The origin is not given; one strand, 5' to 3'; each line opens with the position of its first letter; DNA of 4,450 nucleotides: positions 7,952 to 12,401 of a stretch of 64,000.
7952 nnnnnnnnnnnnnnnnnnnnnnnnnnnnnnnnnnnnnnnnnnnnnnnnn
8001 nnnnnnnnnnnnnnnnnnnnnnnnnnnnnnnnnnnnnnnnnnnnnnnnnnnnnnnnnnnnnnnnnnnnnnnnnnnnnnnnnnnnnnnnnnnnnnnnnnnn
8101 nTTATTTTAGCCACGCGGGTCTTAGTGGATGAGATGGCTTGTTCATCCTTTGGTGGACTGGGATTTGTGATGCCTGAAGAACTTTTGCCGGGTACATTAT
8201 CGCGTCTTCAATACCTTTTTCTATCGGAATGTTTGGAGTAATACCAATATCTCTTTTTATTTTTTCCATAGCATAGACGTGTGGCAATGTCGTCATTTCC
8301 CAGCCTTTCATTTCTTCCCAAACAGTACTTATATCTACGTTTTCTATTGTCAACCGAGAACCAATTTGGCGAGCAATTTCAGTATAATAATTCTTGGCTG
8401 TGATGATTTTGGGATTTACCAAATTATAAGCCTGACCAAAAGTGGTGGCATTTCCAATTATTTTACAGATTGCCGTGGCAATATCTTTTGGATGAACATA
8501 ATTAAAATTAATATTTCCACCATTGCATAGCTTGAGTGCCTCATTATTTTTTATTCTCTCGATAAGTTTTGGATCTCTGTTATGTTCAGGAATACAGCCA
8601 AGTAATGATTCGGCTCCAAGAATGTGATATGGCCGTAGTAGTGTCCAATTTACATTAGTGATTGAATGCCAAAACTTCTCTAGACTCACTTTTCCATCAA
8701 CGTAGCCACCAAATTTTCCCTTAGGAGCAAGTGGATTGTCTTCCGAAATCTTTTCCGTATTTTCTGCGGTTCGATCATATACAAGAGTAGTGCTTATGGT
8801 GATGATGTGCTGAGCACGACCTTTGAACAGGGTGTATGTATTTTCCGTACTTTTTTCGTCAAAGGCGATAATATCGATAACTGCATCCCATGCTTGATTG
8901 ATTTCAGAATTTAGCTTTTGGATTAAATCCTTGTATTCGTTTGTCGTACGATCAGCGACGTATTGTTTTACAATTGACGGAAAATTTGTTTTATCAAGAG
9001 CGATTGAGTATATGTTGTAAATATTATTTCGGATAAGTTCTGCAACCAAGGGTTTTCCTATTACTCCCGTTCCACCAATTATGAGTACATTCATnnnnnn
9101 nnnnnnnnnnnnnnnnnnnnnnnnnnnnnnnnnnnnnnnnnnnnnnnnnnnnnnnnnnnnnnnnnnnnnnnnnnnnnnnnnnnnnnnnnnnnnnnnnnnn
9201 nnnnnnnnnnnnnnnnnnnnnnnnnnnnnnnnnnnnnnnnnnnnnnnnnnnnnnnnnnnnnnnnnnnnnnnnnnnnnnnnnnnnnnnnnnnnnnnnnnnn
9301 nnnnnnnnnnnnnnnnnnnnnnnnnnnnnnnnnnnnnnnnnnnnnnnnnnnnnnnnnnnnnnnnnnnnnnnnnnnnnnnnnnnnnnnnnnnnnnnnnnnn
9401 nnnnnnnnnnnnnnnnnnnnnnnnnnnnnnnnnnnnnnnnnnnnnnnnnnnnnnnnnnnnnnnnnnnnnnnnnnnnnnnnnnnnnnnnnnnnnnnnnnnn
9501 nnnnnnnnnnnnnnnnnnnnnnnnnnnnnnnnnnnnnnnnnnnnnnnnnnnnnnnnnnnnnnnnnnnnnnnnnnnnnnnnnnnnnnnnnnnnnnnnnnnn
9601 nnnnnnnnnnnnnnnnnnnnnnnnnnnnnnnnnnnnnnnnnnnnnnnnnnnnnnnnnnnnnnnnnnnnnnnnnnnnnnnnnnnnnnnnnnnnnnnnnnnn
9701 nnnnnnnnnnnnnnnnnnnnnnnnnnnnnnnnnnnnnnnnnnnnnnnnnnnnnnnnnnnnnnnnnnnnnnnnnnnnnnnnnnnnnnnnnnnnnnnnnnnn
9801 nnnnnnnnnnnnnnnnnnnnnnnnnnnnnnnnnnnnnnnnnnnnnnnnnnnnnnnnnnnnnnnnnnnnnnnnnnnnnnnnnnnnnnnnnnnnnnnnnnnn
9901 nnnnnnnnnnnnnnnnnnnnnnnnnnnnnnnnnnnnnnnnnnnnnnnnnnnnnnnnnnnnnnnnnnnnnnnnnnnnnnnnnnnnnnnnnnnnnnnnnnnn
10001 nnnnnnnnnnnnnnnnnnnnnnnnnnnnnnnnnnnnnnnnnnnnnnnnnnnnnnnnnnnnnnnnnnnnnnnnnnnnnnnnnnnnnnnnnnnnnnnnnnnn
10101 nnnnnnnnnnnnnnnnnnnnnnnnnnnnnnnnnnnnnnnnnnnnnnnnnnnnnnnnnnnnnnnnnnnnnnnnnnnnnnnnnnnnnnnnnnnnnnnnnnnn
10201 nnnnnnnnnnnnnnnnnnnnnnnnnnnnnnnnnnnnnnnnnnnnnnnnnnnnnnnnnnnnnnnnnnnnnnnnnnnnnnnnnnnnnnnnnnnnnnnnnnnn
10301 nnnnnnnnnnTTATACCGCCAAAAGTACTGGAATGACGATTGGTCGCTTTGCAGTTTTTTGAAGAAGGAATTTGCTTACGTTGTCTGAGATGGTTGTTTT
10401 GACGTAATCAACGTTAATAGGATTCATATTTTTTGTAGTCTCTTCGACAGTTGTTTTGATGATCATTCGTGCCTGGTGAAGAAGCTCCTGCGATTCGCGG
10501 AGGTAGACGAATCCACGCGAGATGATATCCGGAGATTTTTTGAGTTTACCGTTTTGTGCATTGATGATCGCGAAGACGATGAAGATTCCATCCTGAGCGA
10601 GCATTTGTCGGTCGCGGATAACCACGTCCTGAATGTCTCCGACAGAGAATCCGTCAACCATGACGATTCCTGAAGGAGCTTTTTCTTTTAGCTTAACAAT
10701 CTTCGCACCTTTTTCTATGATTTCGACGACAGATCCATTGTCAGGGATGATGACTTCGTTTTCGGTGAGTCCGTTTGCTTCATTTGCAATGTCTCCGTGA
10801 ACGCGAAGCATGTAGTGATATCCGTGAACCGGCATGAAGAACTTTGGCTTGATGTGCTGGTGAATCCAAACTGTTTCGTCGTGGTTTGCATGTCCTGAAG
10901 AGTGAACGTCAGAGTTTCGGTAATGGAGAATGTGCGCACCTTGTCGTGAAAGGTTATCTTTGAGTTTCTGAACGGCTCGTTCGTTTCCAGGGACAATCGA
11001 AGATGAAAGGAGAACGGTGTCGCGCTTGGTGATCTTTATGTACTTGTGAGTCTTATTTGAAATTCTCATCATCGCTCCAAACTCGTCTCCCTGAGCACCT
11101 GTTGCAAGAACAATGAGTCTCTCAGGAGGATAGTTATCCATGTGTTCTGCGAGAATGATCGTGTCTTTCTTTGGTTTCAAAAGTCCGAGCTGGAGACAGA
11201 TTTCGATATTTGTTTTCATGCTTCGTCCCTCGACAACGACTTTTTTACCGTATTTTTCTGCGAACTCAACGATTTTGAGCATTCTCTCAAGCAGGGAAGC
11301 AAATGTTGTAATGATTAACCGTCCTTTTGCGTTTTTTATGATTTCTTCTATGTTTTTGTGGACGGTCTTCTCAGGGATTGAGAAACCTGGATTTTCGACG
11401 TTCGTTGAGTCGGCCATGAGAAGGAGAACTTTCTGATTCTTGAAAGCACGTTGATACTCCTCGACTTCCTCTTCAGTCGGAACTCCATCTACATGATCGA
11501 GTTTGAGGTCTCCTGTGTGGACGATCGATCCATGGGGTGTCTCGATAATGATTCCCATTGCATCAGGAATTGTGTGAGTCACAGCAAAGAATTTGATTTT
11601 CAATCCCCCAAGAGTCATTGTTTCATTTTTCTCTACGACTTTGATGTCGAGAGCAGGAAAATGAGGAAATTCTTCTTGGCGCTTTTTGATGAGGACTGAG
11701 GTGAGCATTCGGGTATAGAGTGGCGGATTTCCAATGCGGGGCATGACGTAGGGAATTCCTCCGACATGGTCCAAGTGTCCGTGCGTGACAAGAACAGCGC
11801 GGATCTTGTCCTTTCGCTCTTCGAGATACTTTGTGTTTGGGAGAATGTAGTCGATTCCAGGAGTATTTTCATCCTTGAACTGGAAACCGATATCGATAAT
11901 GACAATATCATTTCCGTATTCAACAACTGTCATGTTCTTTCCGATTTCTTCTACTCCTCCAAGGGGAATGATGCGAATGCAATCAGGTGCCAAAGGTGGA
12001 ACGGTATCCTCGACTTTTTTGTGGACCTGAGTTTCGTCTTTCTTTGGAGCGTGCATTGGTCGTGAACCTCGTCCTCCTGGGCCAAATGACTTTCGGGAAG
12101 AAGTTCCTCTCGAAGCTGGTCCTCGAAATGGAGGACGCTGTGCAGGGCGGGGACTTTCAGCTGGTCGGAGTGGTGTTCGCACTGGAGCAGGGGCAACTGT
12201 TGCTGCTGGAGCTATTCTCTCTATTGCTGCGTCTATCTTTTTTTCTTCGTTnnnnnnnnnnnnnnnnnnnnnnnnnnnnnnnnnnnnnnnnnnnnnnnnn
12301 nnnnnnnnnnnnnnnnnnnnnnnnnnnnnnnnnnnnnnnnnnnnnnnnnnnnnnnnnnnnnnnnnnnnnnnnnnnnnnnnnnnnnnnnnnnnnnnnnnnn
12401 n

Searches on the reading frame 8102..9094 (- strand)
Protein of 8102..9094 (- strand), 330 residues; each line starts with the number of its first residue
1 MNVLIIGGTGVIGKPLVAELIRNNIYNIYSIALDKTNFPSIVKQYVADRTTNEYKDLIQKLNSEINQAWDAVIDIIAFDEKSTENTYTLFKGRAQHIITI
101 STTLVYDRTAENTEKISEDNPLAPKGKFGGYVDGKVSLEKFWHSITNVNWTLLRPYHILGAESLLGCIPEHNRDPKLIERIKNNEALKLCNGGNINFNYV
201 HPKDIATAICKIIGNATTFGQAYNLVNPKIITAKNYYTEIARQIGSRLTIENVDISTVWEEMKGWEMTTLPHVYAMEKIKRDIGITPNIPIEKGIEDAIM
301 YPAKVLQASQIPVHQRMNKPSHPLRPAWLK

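Call 47: search_protein_families(library=pfam, proteins=[window:8102-9094:-], max_evalue=0.0001)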
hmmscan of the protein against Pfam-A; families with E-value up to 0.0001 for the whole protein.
window:8102-9094:- (330 aa): 1 family
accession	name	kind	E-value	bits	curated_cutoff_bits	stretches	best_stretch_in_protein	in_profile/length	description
PF01370.27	Epimerase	-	4.5e-12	46.3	20.9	1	3-224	1-238/240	NAD dependent epimerase/dehydratase family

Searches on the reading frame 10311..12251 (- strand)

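Call 47: search_protein_families(library=pfam, proteins=[window:10311-12251:-], max_evalue=0.0001)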
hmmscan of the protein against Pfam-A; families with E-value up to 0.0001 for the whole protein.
window:10311-12251:- (646 aa): 5 families
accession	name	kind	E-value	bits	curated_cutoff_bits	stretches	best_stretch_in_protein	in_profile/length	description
PF22505.1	RNase_J_b_CASP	-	9.9e-40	135.7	27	1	309-434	1-126/126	Ribonuclease J, beta-CASP domain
PF17770.6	RNase_J_C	-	5.1e-25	88.9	23.8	1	544-646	1-102/102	Ribonuclease J C-terminal domain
PF12706.13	Lactamase_B_2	-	5e-16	59.3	27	1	144-304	23-183/200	Beta-lactamase superfamily domain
PF00753.33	Lactamase_B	-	7.4e-15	55.8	22.7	1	105-270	6-181/196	Metallo-beta-lactamase superfamily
PF07521.17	RMMBL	-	2.2e-05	24.8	21.6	0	447-503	9-63/63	Zn-dependent metallo-hydrolase RNA specificity domain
